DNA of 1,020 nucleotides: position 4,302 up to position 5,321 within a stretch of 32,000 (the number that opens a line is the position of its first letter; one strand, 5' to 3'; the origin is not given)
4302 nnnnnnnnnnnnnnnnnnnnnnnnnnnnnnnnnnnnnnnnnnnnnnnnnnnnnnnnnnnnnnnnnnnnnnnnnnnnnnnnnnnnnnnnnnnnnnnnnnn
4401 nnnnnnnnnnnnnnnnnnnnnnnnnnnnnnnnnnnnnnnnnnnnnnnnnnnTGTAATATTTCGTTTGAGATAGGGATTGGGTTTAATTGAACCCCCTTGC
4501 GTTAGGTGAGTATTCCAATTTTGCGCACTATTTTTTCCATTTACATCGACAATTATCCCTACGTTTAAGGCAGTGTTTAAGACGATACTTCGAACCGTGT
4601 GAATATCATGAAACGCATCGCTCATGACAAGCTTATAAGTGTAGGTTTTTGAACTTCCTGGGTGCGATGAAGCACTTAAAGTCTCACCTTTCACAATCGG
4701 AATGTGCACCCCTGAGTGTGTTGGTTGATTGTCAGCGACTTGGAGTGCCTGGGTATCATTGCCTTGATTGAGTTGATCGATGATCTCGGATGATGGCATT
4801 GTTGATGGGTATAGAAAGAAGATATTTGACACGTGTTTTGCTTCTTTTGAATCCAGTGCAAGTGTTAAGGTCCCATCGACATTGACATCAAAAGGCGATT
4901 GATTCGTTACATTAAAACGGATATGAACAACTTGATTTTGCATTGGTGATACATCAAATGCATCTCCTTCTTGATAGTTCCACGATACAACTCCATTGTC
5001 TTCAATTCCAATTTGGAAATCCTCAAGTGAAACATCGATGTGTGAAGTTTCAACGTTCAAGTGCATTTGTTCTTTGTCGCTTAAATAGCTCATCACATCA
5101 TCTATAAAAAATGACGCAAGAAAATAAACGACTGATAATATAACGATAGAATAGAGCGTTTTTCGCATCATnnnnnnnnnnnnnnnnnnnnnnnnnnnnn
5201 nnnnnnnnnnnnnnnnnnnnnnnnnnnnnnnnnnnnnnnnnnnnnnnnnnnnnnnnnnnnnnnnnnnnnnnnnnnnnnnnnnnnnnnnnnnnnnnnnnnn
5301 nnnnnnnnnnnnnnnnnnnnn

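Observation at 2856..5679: Two-gene module: SipW-type signal peptidase plus a cognate substrate that is a TasA/camelysin-like head fused to Ig-like domains and an RCC1 propeller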

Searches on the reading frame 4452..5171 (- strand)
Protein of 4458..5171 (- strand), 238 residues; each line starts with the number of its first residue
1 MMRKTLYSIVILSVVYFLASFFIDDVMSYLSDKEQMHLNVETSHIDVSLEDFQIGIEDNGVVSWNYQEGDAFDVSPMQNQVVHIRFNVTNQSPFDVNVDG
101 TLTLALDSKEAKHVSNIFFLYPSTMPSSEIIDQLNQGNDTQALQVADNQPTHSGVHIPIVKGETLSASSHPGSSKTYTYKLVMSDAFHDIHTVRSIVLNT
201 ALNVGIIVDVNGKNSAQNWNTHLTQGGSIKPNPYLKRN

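Call 8: search_protein_families(library=pfam, proteins=[window:4458-5171:-], max_evalue=10)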
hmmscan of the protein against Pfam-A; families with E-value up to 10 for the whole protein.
seq(238 aa): 1 family
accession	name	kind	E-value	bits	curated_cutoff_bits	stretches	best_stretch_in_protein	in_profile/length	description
PF19885.4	DUF6358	-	0.13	13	28.4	1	194-218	3-27/61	Family of unknown function (DUF6358)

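Call 9: search_protein_families(library=ncbifam, proteins=[window:4458-5171:-], max_evalue=10)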
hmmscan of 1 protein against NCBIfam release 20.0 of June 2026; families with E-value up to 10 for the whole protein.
seq(238 aa): 1 family
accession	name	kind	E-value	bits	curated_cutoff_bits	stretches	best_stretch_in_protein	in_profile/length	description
TIGR02297.1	HpaA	equivalog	0.087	12.1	274.65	1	98-137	51-90/287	4-hydroxyphenylacetate catabolism regulatory protein HpaA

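Call 10: search_solved_structures(query=window:4458-5171:-, max_evalue=10)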
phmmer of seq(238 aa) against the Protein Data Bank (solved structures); distinct sequences matched with E-value up to 10: 12.
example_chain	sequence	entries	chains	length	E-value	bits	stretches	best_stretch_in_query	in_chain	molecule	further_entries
6tji_A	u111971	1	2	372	1.1e-06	31.8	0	55-103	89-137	Cake10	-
6tjh_A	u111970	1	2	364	2.1e-06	30.9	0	55-103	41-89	Cake9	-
6tjg_A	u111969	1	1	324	1.2e-05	28.4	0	54-103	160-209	Cake8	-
8prj_A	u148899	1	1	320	0.00012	25.1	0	51-109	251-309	v31Bagel8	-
6tjf_A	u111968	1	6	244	0.00058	22.9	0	55-103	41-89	Cake6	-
6tje_A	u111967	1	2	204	0.005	19.8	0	55-103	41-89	Cake5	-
3hxj_A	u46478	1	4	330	0.047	16.6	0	61-104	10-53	Pyrrolo-quinoline quinone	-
6tjd_A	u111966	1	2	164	0.048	16.6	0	54-103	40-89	Cake4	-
7awy_A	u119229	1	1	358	0.062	16.3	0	48-103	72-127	Scone-R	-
8pra_A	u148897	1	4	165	0.28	14.1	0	51-109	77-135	Cell surface protein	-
8prs_A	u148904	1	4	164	0.3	14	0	51-109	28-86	nvBagel4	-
6tjc_A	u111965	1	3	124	0.55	13.1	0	54-104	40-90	Cake3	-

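Call 11: find_homologous_proteins(query=window:4458-5171:-, max_evalue=0.01)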
Query seq(238 aa): 141 candidates shared short words with the query, none scored E <= 0.01.

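Call 22: search_protein_representatives(protein=window:4458-5171:-)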
Query: 238 residues. Proteins with E-value up to 0.001 (for the whole library): 7; up to 1e-10: 3; up to 1e-30: 1. The best 7 are listed.
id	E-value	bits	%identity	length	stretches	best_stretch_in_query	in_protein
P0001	3.2e-150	514.3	100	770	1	2-238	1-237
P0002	2.4e-14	69.9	29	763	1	2-221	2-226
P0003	4.2e-13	65.9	32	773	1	11-231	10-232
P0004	3.6e-09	53.0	33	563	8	10-90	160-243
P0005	6.5e-06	42.4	27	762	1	3-144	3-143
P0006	3.4e-04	36.8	33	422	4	136-214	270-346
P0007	7.2e-04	35.7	28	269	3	57-99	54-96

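Call 26: search_solved_structures(query=A2, max_evalue=10, show_alignments=2)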
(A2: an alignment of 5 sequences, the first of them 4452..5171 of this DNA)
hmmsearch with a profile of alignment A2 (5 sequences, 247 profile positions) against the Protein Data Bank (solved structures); distinct sequences matched with E-value up to 10: 2.
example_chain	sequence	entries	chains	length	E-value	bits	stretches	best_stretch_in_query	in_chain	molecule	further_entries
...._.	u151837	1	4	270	0.26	14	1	62-145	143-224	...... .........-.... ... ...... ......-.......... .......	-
8tcd_B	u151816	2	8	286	0.29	13.8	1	62-145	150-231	Sugar phosphate isomerase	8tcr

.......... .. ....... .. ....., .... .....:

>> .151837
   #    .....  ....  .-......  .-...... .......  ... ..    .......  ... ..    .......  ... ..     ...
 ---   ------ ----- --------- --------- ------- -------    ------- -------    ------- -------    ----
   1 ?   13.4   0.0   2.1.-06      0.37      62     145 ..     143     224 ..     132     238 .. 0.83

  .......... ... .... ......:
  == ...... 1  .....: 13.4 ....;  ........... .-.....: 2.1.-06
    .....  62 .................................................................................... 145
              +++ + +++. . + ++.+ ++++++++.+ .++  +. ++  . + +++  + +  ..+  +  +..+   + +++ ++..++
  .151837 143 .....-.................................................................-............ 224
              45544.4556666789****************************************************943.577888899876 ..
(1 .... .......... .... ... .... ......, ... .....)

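Call 27: find_homologous_proteins(query=A2, max_evalue=0.01)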
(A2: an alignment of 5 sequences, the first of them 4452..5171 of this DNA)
Query A2 (5 sequences): 3747 candidates shared short words with the query, none scored E <= 0.01.

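Call 32: find_encoding_contigs(protein=P0001, flank=10000, max_places=4)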
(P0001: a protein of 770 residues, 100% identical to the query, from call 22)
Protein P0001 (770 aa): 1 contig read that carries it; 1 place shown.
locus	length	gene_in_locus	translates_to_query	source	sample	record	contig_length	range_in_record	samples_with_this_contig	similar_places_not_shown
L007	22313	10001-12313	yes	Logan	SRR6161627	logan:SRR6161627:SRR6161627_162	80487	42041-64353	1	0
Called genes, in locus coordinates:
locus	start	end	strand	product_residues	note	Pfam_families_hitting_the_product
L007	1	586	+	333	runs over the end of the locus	PF22564:HAAS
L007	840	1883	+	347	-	PF03547:Mem_trans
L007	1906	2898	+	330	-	PF00389:2-Hacid_dh, PF02826:2-Hacid_dh_C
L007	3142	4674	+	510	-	PF01476:LysM (weak), PF07501:G5, PF01551:Peptidase_M23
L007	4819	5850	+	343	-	PF04389:Peptidase_M28 (faint), PF05343:Peptidase_M42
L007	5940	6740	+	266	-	PF01544:CorA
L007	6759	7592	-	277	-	PF00903:Glyoxalase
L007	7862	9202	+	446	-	PF08279:HTH_11 (faint), PF05043:Mga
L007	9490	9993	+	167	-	-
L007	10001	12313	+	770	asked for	PF16403:Bact_surface_Ig-like (weak), PF25390:WD40_RLD, PF13540:RCC1_2 (weak), PF25384:Alsin_RLD (faint), PF00415:RCC1, PF25390:WD40_RLD, PF00415:RCC1 (weak)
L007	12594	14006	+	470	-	PF05043:Mga (faint), PF08280:HTH_Mga (weak)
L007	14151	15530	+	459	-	PF08279:HTH_11 (faint), PF05043:Mga (weak)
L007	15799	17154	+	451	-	PF05043:Mga (weak)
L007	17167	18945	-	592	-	PF00664:ABC_membrane, PF00005:ABC_tran, PF02463:SMC_N (faint)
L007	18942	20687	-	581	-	PF00664:ABC_membrane, PF02463:SMC_N (faint), PF00005:ABC_tran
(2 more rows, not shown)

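Call 33: find_encoding_contigs(protein=P0002, flank=8000, max_places=3)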
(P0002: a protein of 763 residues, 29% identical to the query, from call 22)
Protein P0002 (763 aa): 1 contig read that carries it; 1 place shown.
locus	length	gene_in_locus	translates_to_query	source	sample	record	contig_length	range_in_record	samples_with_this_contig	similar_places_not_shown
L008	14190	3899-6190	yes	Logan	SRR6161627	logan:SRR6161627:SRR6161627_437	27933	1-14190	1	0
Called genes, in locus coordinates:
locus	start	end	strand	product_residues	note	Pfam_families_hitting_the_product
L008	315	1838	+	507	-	PF00890:FAD_binding_2, PF01134:GIDA, PF01266:DAO, PF01494:FAD_binding_3 (faint), PF03486:HI0933_like, PF07992:Pyr_redox_2, PF12831:FAD_oxidored, PF13450:NAD_binding_8 (weak), +2 more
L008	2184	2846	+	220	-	PF12389:Peptidase_M73 (faint)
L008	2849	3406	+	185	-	-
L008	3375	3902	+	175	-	-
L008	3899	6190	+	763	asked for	PF16403:Bact_surface_Ig-like, PF25384:Alsin_RLD (faint), PF25390:WD40_RLD, PF00415:RCC1 (weak), PF13540:RCC1_2, PF00415:RCC1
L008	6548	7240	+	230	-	PF00392:GntR, PF07729:FCD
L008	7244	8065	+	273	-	PF01874:CitG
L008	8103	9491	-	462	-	PF00682:HMGL-like, PF02436:PYC_OADA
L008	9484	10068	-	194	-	PF03802:CitX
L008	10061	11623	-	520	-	PF04223:CitF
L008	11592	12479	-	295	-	PF03328:HpcH_HpaI, PF15617:C-C_Bond_Lyase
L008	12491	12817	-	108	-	PF06857:ACP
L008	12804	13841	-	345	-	PF05636:HIGH_NTase1 (faint), PF08218:Citrate_ly_lig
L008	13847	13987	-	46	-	-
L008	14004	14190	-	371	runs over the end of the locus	PF03977:OAD_beta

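Call 34: find_encoding_contigs(protein=P0003, flank=8000, max_places=3)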
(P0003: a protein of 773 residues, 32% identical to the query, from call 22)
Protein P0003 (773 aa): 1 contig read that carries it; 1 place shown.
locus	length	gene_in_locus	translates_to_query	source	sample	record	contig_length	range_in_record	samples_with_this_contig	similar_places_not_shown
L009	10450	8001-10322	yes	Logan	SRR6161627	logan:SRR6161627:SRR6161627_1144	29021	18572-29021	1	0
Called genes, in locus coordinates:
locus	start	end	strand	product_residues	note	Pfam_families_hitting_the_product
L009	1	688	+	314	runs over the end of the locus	PF00288:GHMP_kinases_N, PF08544:GHMP_kinases_C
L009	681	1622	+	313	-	PF22700:MVD-like_N, PF00288:GHMP_kinases_N, PF18376:MDD_C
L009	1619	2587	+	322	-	PF00288:GHMP_kinases_N, PF08544:GHMP_kinases_C (weak)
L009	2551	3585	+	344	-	PF01070:FMN_dh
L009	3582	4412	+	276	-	PF02811:PHP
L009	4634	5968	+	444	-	PF00860:Xan_ur_permease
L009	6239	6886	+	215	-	-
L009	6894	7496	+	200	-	-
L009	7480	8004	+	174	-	-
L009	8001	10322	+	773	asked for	PF16403:Bact_surface_Ig-like, PF00415:RCC1, PF25384:Alsin_RLD (faint), PF25390:WD40_RLD, PF13540:RCC1_2 (weak), PF25390:WD40_RLD, PF13540:RCC1_2, PF00415:RCC1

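Call 35: find_encoding_contigs(protein=P0005, flank=8000, max_places=3)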
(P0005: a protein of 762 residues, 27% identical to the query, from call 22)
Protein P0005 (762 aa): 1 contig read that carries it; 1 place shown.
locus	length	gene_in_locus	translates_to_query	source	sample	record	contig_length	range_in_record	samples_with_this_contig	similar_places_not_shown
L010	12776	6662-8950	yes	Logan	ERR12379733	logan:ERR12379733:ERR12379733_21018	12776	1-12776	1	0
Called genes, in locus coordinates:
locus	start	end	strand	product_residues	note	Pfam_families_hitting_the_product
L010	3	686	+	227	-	?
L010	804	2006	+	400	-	-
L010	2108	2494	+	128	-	PF02566:OsmC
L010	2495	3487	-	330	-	PF02311:AraC_binding, PF07883:Cupin_2 (weak), PF12833:HTH_18, PF00165:HTH_AraC (weak)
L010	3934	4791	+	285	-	PF01734:Patatin, PF19890:DUF6363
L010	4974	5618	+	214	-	-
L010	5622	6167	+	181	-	-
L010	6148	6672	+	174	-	-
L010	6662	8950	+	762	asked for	PF25384:Alsin_RLD (faint), PF16403:Bact_surface_Ig-like, PF25390:WD40_RLD, PF00415:RCC1, PF25390:WD40_RLD, PF00415:RCC1, PF13540:RCC1_2 (weak)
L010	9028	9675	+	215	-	PF00753:Lactamase_B, PF12706:Lactamase_B_2 (faint)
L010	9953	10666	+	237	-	-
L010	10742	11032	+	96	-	-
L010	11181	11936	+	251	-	-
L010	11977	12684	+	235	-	PF00106:adh_short, PF23441:SDR (faint), PF13561:adh_short_C2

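Call 44: search_protein_families(library=ncbifam, proteins=[L008:2184-2843:+, L009:6239-6883:+, L010:4974-5615:+, L008:2849-3403:+, L009:6894-7493:+, L010:5622-6164:+], max_evalue=1)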
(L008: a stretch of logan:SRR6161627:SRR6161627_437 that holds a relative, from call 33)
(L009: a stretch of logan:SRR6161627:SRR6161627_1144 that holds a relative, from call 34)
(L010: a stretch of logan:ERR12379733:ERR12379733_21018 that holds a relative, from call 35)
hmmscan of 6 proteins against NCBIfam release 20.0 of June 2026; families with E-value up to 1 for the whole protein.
L008:2184-2843:+ (220 aa): 4 families
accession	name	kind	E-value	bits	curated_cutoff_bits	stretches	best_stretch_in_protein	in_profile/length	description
TIGR04088.1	cognate_SipW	domain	0.00042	20.4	19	1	16-48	2-34/34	SipW-dependent-type signal peptide-containing protein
TIGR04087.1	YqxM_for_SipW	equivalog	0.0022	17.6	80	1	13-139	23-145/186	amyloid fiber anchoring/assembly protein TapA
NF046066.1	BioflmMtrxTasA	equivalog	0.065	12.6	450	1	12-89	8-77/264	biofilm matrix protein TasA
TIGR04090.1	exp_by_SipW_IV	subfamily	0.074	12.8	60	1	10-92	1-72/241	BsaA family SipW-dependent biofilm matrix protein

L009:6239-6883:+ (215 aa): 3 families
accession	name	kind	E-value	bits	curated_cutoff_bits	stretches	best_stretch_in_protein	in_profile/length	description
TIGR04089.1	exp_by_SipW_III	subfamily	9.1e-05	22.6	60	1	135-185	120-171/179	alternate-type signal peptide domain-containing protein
TIGR04088.1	cognate_SipW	domain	0.0022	18.1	19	1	18-45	7-34/34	SipW-dependent-type signal peptide-containing protein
NF007049.0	PRK09502.1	equivalog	0.036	14.2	181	1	98-163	42-107/107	iron-sulfur cluster assembly protein IscA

L010:4974-5615:+ (214 aa): 2 families
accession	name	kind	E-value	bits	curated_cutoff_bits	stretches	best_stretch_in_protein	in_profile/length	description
TIGR04088.1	cognate_SipW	domain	0.0062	16.7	19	1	12-44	2-34/34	SipW-dependent-type signal peptide-containing protein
NF052588.1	RnaseEMycob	equivalog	0.079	10.7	1400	1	24-102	377-449/945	ribonuclease E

L008:2849-3403:+ (185 aa): 0 families

L009:6894-7493:+ (200 aa): 1 family
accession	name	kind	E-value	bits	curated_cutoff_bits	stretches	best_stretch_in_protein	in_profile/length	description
TIGR01167.1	LPXTG_anchor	domain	0.015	15.9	15.9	1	164-191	2-27/34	LPXTG cell wall anchor domain-containing protein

L010:5622-6164:+ (181 aa): 1 family
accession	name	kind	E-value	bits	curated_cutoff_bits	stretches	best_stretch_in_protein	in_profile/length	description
TIGR01167.1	LPXTG_anchor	domain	0.2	12.4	15.9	1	144-174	1-33/34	LPXTG cell wall anchor domain-containing protein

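Call 46: predict_structure(alignment_id=A3)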
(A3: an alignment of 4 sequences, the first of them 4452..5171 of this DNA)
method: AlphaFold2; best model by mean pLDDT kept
length: 240 residues; sequences in the alignment: 4
mean_pLDDT: 73.2   pTM: 0.67
mean pLDDT of the five models: 73.2, 73.0, 70.6, 70.1, 67.1
residues with pLDDT >= 90: 18; 70-90: 146; 50-70: 54; < 50: 22
segments of 3 or more residues with pLDDT < 50: 31-41, 147-152, 236-240
pLDDT, mean of each block of 10 residues (from residue 1): 71 78 59 42 74 87 83 77 91 86 71 71 86 73 51 63 76 86 77 73 83 70 82 49
secondary structure, 60 per line:
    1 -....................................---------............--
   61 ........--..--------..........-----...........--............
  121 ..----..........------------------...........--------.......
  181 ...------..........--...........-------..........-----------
elements in order: H2-37 E47-58 E61-68 E81-90 E96-106 H109-117 E118-122 H127-136 E155-165 E174-183 H190-199 E202-212 E220-229

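Call 49: fold_search(model_id=the predicted structure, library=pdb)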
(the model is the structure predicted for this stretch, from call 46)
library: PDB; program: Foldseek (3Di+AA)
matches with E <= 10: 1385; with E <= 0.001: 14
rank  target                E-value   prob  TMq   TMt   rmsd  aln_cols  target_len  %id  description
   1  5xcb                  1.0e-04  1.00  0.32  0.26   8.4       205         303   12  X-ray structure of domains D1 and D2 of Clostridium perfringens pili protein CppA (released 2018-02-28)
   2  3frp_G                2.4e-04  1.00  0.28  0.30  14.5       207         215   10  Crystal Structure of Cobra Venom Factor, a Co-factor for C3- and C5 convertase CVFBb (released 2009-04-28)
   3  7fe5_A                2.6e-04  1.00  0.32  0.39   9.9       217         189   11  AvmM Catalyzes Macrocyclization in Alchivemycin A Biosynthesis (released 2021-09-01)
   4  7fe0_A                3.4e-04  1.00  0.31  0.37  10.4       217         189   10  AvmM Catalyzes Macrocyclization in Alchivemycin A Biosynthesis (released 2021-09-01)
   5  3hrz_B                3.4e-04  0.99  0.27  0.28  14.6       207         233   10  Cobra Venom Factor (CVF) in complex with human factor B (released 2009-07-07)
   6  8b7d                  3.8e-04  0.99  0.26  0.36   8.7       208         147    9  Luminal domain of TMEM106B (released 2023-07-19)
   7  2n80_MODEL_1_B        5.6e-04  1.00  0.35  0.46  10.3       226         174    7  p75NTR DD:RhoGDI (released 2015-12-23)
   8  5jpn_B                5.9e-04  0.97  0.25  0.11  16.9       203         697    9  Structure of human complement C4 rebuilt using iMDFF (released 2016-08-10)
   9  5emw_B                6.3e-04  0.96  0.27  0.30  10.1       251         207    9  Crystal structure of the palmitoylated human TEAD3 transcription factor (released 2015-12-23)
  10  6ixy_B                7.0e-04  0.99  0.31  0.19   9.4       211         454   13  X-ray structure of major pilin from C. perfringens SM101 (released 2019-08-14)
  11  4i8d_A                7.0e-04  0.99  0.25  0.10  10.9       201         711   13  Crystal Structure of Beta-D-glucoside glucohydrolase from Trichoderma reesei (released 2012-12-19)
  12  3gd1_C                8.3e-04  0.97  0.28  0.22  11.4       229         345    7  Structure of an Arrestin/Clathrin complex reveals a novel clathrin binding domain that modulates receptor trafficking (released 2009-08-25)
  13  9q1o_B                9.3e-04  0.90  0.27  0.29  11.1       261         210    7  Crystal structure of human TEAD2-Yap binding domain covalently bound to an allosteric regulator (released 2025-09-03)
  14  8go8_A                9.8e-04  0.94  0.28  0.20  13.3       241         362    7  Structure of beta-arrestin1 in complex with a phosphopeptide corresponding to the human C5a anaphylatoxin chemotactic  (released 2023-05-17)
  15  7wrk                  1.0e-03  0.98  0.28  0.38   9.6       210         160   11  Structure of hypothetical protein TTHA1873 from Thermus thermophilus (released 2022-03-09)
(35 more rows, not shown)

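Call 56: search_protein_families(library=pfam, alignment_id=A4, max_evalue=1)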
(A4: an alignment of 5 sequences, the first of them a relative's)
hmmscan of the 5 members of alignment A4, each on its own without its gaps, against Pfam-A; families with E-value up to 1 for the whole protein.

A. member 1, L008:2184-2843:+ (220 aa): 1 family
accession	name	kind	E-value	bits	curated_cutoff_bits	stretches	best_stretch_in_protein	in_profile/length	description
PF12389.13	Peptidase_M73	-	2e-05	25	22.5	1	13-89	8-75/196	Camelysin metallo-endopeptidase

B. families by the number of members that match (of 5 scanned): 5 families
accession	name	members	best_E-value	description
PF12389.13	Peptidase_M73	5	2e-05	Camelysin metallo-endopeptidase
PF10031.14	DUF2273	1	0.096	Small integral membrane protein (DUF2273)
PF09716.15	ETRAMP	1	0.13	Malarial early transcribed membrane protein (ETRAMP)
PF05478.16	Prominin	1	0.27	Prominin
PF08294.17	TIM21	1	0.28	TIM21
